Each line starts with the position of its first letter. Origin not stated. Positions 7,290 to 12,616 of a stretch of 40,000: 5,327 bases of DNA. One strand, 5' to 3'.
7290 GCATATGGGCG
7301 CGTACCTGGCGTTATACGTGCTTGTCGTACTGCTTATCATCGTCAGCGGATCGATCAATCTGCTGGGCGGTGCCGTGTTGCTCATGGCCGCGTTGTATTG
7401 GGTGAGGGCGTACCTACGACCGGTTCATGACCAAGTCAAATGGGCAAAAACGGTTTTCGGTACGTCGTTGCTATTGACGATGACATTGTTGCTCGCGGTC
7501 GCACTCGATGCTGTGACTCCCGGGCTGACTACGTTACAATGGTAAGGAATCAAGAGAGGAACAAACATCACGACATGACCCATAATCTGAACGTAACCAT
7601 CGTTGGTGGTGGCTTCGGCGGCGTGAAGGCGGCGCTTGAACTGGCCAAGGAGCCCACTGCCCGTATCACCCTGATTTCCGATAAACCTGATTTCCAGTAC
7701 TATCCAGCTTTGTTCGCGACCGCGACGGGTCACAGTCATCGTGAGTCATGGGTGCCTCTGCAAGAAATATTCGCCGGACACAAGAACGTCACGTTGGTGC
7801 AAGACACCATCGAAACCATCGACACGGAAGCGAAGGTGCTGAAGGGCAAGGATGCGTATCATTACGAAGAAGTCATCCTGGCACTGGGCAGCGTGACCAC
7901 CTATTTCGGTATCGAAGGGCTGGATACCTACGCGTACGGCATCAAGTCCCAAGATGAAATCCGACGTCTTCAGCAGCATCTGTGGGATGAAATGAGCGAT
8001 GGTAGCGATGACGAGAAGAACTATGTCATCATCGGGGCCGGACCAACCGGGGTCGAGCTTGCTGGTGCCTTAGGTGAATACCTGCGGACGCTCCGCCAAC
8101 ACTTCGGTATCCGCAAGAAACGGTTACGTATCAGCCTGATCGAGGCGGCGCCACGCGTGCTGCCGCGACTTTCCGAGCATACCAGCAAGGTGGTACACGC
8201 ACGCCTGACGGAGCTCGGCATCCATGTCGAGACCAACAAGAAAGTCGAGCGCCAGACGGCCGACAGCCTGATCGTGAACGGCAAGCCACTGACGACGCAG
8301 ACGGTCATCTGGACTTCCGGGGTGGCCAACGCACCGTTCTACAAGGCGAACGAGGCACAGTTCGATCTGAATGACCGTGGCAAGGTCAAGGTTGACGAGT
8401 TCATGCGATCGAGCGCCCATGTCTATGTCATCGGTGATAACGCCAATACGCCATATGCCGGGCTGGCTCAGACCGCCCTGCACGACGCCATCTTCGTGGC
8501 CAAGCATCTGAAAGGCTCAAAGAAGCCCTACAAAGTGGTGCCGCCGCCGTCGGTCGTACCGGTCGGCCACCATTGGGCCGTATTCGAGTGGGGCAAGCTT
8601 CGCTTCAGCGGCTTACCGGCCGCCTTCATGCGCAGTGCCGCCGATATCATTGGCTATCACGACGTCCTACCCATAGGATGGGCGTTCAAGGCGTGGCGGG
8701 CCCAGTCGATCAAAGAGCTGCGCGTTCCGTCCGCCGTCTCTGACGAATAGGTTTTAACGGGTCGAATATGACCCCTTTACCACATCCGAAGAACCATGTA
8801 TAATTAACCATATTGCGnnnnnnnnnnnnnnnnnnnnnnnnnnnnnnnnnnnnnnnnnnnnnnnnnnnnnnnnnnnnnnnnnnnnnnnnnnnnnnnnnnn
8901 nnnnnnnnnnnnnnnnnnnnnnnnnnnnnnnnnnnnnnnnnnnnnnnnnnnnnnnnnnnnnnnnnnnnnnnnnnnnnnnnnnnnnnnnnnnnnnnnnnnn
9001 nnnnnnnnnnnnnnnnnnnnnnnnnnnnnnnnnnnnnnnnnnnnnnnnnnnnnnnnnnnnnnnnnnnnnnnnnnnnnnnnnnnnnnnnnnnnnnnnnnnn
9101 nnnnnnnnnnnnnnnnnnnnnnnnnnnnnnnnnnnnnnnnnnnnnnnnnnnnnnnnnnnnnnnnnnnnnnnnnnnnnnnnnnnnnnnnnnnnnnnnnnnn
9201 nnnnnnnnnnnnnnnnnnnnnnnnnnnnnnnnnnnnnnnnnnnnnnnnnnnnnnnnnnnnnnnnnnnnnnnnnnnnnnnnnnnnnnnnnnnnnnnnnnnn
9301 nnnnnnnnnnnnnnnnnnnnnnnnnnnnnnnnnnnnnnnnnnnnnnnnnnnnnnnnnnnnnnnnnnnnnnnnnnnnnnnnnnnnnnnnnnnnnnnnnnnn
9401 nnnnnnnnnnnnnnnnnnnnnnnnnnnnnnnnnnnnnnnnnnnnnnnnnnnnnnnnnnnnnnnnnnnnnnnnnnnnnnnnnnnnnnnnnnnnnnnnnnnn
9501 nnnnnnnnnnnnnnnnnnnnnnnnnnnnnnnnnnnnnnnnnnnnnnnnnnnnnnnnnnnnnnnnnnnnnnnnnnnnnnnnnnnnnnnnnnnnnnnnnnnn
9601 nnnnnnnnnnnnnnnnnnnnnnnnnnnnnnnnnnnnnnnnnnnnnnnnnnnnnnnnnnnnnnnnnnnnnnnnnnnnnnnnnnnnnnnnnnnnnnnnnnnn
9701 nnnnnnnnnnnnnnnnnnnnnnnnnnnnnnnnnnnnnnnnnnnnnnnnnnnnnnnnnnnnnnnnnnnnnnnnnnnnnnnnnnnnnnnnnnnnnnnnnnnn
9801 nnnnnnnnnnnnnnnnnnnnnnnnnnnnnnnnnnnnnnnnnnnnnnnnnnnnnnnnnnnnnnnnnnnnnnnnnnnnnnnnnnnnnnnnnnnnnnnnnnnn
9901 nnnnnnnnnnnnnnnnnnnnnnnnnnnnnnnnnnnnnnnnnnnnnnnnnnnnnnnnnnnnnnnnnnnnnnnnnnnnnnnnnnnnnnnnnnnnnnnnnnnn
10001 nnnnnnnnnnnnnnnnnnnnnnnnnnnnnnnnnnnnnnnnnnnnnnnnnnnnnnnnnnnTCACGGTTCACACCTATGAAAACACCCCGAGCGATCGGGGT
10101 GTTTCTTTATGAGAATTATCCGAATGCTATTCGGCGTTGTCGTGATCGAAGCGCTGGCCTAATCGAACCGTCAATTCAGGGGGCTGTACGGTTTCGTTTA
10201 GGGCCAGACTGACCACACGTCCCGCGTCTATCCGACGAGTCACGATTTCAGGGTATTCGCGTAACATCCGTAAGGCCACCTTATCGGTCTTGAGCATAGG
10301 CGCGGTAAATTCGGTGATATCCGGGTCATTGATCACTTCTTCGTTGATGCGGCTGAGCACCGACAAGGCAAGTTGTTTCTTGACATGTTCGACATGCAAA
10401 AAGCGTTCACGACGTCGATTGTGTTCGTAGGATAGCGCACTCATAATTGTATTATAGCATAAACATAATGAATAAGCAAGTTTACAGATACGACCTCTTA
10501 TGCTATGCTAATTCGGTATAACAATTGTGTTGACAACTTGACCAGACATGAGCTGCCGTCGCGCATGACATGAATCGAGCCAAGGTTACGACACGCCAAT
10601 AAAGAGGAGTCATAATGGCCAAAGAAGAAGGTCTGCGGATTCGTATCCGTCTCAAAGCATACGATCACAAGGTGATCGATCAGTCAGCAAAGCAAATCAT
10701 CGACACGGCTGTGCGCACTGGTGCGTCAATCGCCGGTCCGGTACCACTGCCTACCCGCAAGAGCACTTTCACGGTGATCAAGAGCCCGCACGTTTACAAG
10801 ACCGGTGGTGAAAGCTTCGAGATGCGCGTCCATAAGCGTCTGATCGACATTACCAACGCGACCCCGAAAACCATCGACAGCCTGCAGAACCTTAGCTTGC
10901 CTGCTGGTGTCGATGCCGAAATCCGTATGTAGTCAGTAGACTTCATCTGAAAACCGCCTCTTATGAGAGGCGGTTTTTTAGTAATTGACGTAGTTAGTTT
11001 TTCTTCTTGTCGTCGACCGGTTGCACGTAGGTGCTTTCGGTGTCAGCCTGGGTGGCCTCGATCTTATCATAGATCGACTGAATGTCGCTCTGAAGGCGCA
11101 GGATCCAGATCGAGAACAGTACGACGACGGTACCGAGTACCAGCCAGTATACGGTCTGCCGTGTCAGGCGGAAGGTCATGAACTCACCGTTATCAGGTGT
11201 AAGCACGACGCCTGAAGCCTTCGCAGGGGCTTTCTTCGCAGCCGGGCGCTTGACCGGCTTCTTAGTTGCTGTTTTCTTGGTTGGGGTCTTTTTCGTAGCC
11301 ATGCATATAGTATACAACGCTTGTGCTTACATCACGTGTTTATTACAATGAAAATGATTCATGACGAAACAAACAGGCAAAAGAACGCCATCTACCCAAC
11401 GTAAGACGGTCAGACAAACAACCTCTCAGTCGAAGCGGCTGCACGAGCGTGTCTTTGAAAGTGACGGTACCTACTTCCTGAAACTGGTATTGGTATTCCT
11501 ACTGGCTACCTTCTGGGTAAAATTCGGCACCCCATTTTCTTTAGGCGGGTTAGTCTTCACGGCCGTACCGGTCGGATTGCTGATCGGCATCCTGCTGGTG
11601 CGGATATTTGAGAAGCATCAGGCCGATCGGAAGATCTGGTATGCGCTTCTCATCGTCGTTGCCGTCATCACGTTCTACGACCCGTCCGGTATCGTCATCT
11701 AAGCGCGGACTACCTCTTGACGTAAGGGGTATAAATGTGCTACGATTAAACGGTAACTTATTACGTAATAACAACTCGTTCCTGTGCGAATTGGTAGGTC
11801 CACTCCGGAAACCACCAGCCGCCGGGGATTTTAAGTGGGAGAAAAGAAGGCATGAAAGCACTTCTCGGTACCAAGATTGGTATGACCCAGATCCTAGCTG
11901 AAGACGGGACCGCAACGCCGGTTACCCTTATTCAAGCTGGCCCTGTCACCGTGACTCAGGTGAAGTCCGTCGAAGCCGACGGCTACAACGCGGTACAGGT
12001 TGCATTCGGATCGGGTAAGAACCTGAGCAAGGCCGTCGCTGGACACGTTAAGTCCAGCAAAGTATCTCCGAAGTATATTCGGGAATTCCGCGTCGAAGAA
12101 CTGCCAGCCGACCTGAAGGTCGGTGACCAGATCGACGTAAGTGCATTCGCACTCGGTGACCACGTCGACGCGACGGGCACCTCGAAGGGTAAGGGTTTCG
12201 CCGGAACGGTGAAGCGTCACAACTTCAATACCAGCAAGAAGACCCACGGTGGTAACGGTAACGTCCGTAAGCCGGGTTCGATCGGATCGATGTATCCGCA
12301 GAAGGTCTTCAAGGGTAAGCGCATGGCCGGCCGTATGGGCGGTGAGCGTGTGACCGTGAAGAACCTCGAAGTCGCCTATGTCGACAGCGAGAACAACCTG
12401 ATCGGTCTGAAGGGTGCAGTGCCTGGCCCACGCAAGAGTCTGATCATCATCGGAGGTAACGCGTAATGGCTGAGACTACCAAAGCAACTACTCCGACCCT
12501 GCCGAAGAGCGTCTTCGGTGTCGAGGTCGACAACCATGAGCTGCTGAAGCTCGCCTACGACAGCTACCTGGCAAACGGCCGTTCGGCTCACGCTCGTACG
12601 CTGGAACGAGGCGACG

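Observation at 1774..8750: Self-contained aerobic respiratory module (NDH-2, bo3-type quinol oxidase, heme O synthase) inserted between fusA and tuf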

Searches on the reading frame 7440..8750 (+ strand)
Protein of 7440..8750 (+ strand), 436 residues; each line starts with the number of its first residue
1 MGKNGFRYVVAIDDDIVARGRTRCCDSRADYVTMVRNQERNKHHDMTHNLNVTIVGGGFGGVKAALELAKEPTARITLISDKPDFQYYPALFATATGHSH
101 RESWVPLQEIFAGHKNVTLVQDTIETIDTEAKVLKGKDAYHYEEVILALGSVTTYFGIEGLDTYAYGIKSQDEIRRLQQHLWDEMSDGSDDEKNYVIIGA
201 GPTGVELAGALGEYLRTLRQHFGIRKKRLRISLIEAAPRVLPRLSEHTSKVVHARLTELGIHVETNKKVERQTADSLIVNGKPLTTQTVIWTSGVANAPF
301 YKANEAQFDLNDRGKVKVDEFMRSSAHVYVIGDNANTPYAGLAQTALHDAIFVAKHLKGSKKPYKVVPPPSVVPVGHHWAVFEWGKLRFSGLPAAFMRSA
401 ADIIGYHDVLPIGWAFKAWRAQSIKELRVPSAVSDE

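Call 4: search_protein_families(library=pfam, proteins=[window:7440-8750:+])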
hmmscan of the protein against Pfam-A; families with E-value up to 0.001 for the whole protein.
window:7440-8750:+ (436 aa): 5 families
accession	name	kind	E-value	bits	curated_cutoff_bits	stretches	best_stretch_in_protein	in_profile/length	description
PF07992.20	Pyr_redox_2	-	3.3e-41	142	26.1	1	51-348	2-289/291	Pyridine nucleotide-disulphide oxidoreductase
PF00070.33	Pyr_redox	-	5.2e-13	49.8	22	1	195-275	2-69/82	Pyridine nucleotide-disulphide oxidoreductase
PF13454.12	NAD_binding_9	-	1.4e-05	25.5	21.8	0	196-240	1-36/155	FAD-NAD(P)-binding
PF01266.30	DAO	-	9.5e-05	22.5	27.9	0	52-85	2-34/353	FAD dependent oxidoreductase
PF13738.12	Pyr_redox_3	-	0.00021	21.1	30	0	41-84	156-198/305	Pyridine nucleotide-disulphide oxidoreductase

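Call 24: search_protein_families(library=ncbifam, proteins=[window:7575-8750:+], max_evalue=0.01)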
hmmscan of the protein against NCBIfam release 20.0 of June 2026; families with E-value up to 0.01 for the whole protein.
window:7575-8750:+ (391 aa): 40 families (the best 25 are shown)
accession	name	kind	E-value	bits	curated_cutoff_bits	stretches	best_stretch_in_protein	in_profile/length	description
TIGR03169.1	Nterm_to_SelD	hypoth_equivalog_domain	1.5e-28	100.2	310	1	7-291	2-283/365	pyridine nucleotide-disulfide oxidoreductase family protein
TIGR01350.1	lipoamide_DH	equivalog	2.3e-21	76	408.8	1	71-323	103-343/461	dihydrolipoyl dehydrogenase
TIGR02374.1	nitri_red_nirB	equivalog_domain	7.9e-19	67.5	578.35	1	8-320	2-310/794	nitrite reductase large subunit NirB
NF003437.0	PRK04965.1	equivalog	2.8e-16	59.5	392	1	6-321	4-308/378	NADH:flavorubredoxin reductase NorW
NF042949.2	3PPDioc_HcaD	equivalog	1.7e-15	56.7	450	1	7-292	4-278/386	3-phenylpropionate/cinnamic acid dioxygenase ferredoxin--NAD(+) reductase subunit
TIGR03385.1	CoA_CoA_reduc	equivalog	4.6e-13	48.7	578.8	1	64-315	63-316/439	CoA-disulfide reductase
NF004945.0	PRK06292.2-3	equivalog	4.8e-13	48.8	494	1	70-312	104-325/457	dihydrolipoyl dehydrogenase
NF003585.0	PRK05249.1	equivalog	5e-12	45.2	465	1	146-318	175-339/464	Si-specific NAD(P)(+) transhydrogenase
NF004776.0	PRK06116.1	equivalog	2.4e-11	43.3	480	1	69-316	105-329/450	glutathione-disulfide reductase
TIGR01421.1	gluta_reduc_1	equivalog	8.6e-11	41.7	556.15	1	92-323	125-340/450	glutathione-disulfide reductase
NF007123.0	PRK09564.1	equivalog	2e-10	39.9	458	1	89-320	94-322/444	CoA-disulfide reductase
TIGR02053.1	MerA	equivalog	2.1e-10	40.2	454.45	1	68-311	100-327/465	mercury(II) reductase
TIGR04369.1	fusion_not_SelD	hypoth_equivalog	5.6e-10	38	700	1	20-180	16-173/701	oxidoreductase/SelD-related fusion protein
NF046103.1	NOXase_Strep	equivalog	6.4e-10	38.6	600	1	63-291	62-282/442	H2O-forming NADH oxidase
NF007286.0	PRK09754.1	equivalog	2e-09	36.7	447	1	6-290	5-277/400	phenylpropionate dioxygenase ferredoxin reductase subunit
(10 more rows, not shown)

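Call 25: search_solved_structures(query=window:7575-8750:+, show_alignments=2)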
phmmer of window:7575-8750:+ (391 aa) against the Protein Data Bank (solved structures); distinct sequences matched with E-value up to 0.001: 47.
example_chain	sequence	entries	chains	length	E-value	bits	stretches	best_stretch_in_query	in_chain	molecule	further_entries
9pxk_C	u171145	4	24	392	5.6e-37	131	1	6-358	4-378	NADH dehydrogenase-like protein YjlD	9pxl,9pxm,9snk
5kmq_A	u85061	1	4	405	3e-34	122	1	6-358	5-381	FAD-dependent pyridine nucleotide-disulfide oxidoreductase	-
4nwz_A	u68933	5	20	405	3e-34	122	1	6-358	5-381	FAD-dependent pyridine nucleotide-disulfide oxidoreductase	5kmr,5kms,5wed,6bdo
5kmp_A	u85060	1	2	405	2.9e-33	118.8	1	6-358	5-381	FAD-dependent pyridine nucleotide-disulfide oxidoreductase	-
9mqy_A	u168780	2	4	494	1.3e-30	110.1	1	6-347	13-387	NADH:ubiquinone reductase (non-electrogenic)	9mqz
5na1_A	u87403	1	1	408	5.5e-29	104.7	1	6-373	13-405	NADH dehydrogenase-like protein SAOUHSC_00878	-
5na4_A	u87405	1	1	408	2.7e-28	102.4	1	6-373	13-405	NADH dehydrogenase-like protein SAOUHSC_00878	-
4g9k_A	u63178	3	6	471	1.8e-14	57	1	96-312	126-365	Rotenone-insensitive NADH-ubiquinone oxidoreductase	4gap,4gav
5yjw_A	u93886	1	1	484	2e-14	56.8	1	96-312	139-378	Rotenone-insensitive NADH-ubiquinone oxidoreductase, mitochondrial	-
5yjy_A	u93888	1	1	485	2e-14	56.8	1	96-312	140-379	Rotenone-insensitive NADH-ubiquinone oxidoreductase, mitochondrial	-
5yjx_A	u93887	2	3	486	2e-14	56.8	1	96-312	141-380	Rotenone-insensitive NADH-ubiquinone oxidoreductase, mitochondrial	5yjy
4g6g_A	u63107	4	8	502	2.2e-14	56.6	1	96-312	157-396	Rotenone-insensitive NADH-ubiquinone oxidoreductase, mitochondrial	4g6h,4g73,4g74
5jwa_A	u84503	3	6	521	6e-13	51.9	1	88-289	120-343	NADH dehydrogenase, putative | Type II NADH:ubiquinone oxidoreductase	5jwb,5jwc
6pfz_D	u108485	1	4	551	2.9e-11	46.4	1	5-292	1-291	NADH oxidase (NoxA-3)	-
3hyv_A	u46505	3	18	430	2.8e-10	43.1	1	6-186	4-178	Sulfide-quinone reductase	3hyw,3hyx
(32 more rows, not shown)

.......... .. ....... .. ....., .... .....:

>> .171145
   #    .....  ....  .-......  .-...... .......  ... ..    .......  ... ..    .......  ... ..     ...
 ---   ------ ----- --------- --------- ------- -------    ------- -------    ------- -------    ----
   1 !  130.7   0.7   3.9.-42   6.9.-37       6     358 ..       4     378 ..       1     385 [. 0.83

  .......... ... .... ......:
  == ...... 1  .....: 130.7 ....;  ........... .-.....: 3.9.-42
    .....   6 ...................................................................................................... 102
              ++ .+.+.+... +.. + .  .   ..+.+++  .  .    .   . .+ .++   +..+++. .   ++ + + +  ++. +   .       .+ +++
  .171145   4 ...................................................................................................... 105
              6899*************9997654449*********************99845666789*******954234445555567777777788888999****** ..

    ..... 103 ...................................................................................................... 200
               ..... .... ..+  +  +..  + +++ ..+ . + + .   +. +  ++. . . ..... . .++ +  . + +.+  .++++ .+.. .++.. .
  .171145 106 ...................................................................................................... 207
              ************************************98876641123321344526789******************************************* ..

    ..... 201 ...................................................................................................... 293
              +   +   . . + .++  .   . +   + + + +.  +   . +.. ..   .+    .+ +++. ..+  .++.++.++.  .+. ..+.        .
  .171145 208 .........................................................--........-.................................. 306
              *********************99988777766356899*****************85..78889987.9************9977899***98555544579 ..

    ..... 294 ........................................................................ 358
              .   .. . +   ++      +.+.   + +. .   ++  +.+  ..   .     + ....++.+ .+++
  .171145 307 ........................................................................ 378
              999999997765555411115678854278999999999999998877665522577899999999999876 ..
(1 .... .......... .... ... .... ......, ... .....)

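Call 55: find_homologous_proteins(query=window:7575-8750:+, max_evalue=1e-20)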
Query window:7575-8750:+ (391 aa): 7314 proteins with E <= 1e-20 among 8000 candidates; the best 120 are listed.
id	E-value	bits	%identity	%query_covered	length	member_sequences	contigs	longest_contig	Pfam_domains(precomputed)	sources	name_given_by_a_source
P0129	1.7e-262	888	100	100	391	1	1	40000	PF07992.21,PF00070.34,PF13454.13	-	-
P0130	5.7e-261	883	99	100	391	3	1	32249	PF07992.21,PF00070.34,PF13454.13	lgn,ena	-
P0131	6.4e-226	768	85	100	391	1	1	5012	PF07992.21,PF00070.34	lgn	-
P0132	8.4e-225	764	84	100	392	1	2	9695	PF07992.21,PF00070.34,PF13454.13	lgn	-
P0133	2.6e-211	720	80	98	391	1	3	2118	PF07992.21,PF00070.34,PF13454.13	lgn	-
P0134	1.6e-207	707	78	100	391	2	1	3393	PF07992.21,PF00070.34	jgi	jgi:NADH dehydrogenase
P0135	1.1e-206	705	77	100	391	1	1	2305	PF07992.21,PF00070.34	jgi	jgi:NADH dehydrogenase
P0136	1.9e-205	700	79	100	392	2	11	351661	PF07992.21,PF00070.34,PF13454.13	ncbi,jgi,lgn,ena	-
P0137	7.6e-202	689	77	99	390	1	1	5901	PF07992.21,PF00070.34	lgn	-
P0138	3.0e-200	683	78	98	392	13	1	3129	PF07992.21,PF00070.34,PF13454.13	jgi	-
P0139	1.1e-199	681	76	99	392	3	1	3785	PF07992.21,PF00070.34,PF13454.13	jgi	jgi:NADH dehydrogenase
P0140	1.1e-199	681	76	99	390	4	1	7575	PF07992.21,PF00070.34,PF13738.13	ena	-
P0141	1.2e-199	681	75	99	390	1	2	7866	PF07992.21,PF00070.34,PF13454.13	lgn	-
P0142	3.2e-198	677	75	99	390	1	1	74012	PF07992.21,PF00070.34,PF13738.13,PF03486.21,PF13454.13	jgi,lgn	jgi:NADH dehydrogenase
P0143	3.5e-196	670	73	100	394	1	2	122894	PF07992.21,PF00070.34,PF13738.13,PF13454.13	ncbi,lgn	ncbi:MAG: FAD-dependent oxidoreductase [Patescibacteria group bacterium]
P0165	1.8e-189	648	73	99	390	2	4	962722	PF07992.21,PF00070.34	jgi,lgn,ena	-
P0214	6.4e-174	597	68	98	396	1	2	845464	PF07992.21,PF00070.34,PF13454.13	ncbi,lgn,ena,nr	ncbi:NADH dehydrogenase Ndh [Candidatus Saccharibacteria bacterium RAAC3_TM7_1]|nr:NADH dehydrogenas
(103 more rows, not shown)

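Call 57: find_encoding_contigs(protein=P0214, flank=10000, max_places=1)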
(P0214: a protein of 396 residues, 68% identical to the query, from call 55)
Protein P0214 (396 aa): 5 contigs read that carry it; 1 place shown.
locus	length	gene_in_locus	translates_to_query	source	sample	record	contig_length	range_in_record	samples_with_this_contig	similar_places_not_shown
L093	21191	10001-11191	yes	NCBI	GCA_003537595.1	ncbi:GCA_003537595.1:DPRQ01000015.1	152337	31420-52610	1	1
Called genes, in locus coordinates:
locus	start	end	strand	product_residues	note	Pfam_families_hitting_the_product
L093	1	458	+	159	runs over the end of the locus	PF00177:Ribosomal_S7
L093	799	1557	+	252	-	-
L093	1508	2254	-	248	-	-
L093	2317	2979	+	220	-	-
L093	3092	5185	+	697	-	PF00009:GTP_EFTU, PF03144:GTP_EFTU_D2, PF22042:EF-G_D2, PF14492:EFG_III, PF16658:RF3_C (weak), PF03764:EFG_IV, PF00679:EFG_C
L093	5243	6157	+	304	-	PF00116:COX2 (weak)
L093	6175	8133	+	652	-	PF00115:COX1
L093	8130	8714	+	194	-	PF00510:COX3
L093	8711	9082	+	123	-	PF03626:COX4_pro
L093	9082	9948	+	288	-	PF01040:UbiA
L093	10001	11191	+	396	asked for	PF07992:Pyr_redox_2, PF13454:NAD_binding_9 (faint), PF00070:Pyr_redox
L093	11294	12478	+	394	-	PF00009:GTP_EFTU, PF03144:GTP_EFTU_D2, PF03143:GTP_EFTU_D3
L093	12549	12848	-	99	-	-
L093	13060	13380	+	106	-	PF00338:Ribosomal_S10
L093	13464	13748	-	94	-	-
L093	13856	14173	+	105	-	-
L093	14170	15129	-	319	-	PF02557:VanY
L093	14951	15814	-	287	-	PF02557:VanY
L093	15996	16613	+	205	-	PF00297:Ribosomal_L3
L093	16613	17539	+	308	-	-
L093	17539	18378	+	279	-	PF00181:Ribosomal_L2_N, PF03947:Ribosomal_L2_C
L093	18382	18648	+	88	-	PF00203:Ribosomal_S19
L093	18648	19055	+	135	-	PF00237:Ribosomal_L22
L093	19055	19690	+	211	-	PF07650:KH_2, PF05316:VAR1 (weak), PF00189:Ribosomal_S3_C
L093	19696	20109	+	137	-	PF00252:Ribosomal_L16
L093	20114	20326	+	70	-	PF00831:Ribosomal_L29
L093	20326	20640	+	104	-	PF00366:Ribosomal_S17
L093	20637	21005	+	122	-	PF00238:Ribosomal_L14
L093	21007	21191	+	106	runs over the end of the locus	PF00467:KOW (weak), PF17136:ribosomal_L24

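Call 58: find_encoding_contigs(protein=P0165, flank=10000, max_places=1)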
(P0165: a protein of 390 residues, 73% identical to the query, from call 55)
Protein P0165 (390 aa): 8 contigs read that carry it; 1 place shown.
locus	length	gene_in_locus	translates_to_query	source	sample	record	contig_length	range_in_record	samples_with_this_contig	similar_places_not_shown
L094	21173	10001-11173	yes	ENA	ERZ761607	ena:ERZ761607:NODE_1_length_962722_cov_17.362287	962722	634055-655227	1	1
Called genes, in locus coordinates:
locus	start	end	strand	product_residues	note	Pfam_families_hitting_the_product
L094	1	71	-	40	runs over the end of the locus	-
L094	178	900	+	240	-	-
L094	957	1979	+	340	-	-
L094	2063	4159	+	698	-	PF00009:GTP_EFTU, PF03144:GTP_EFTU_D2, PF22042:EF-G_D2, PF14492:EFG_III, PF16658:RF3_C (weak), PF03764:EFG_IV, PF00679:EFG_C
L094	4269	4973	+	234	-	-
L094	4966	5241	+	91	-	-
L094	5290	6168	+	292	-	PF00116:COX2 (faint)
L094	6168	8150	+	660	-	PF00115:COX1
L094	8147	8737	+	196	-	PF00510:COX3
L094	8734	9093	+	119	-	PF03626:COX4_pro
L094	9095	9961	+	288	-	PF01040:UbiA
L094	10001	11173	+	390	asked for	PF07992:Pyr_redox_2, PF00070:Pyr_redox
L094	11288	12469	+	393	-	PF00009:GTP_EFTU, PF03144:GTP_EFTU_D2, PF03143:GTP_EFTU_D3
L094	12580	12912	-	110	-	-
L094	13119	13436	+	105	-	PF00338:Ribosomal_S10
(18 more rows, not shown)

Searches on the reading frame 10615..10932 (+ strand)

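Call 16: search_protein_families(library=pfam, proteins=[window:10615-10932:+])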
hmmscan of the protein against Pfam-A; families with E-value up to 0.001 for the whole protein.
window:10615-10932:+ (105 aa): 1 family
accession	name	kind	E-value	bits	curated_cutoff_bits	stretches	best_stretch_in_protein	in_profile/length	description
PF00338.27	Ribosomal_S10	-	2.3e-33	114.8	21.2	1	10-103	1-97/98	Ribosomal protein S10p/S20e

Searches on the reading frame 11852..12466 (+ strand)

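Call 16: search_protein_families(library=pfam, proteins=[window:11852-12466:+])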
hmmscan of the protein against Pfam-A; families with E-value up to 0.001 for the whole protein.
window:11852-12466:+ (204 aa): 1 family
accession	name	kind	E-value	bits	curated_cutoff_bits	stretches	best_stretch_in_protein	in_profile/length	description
PF00297.29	Ribosomal_L3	-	3e-12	46.6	22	1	97-177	210-288/369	Ribosomal protein L3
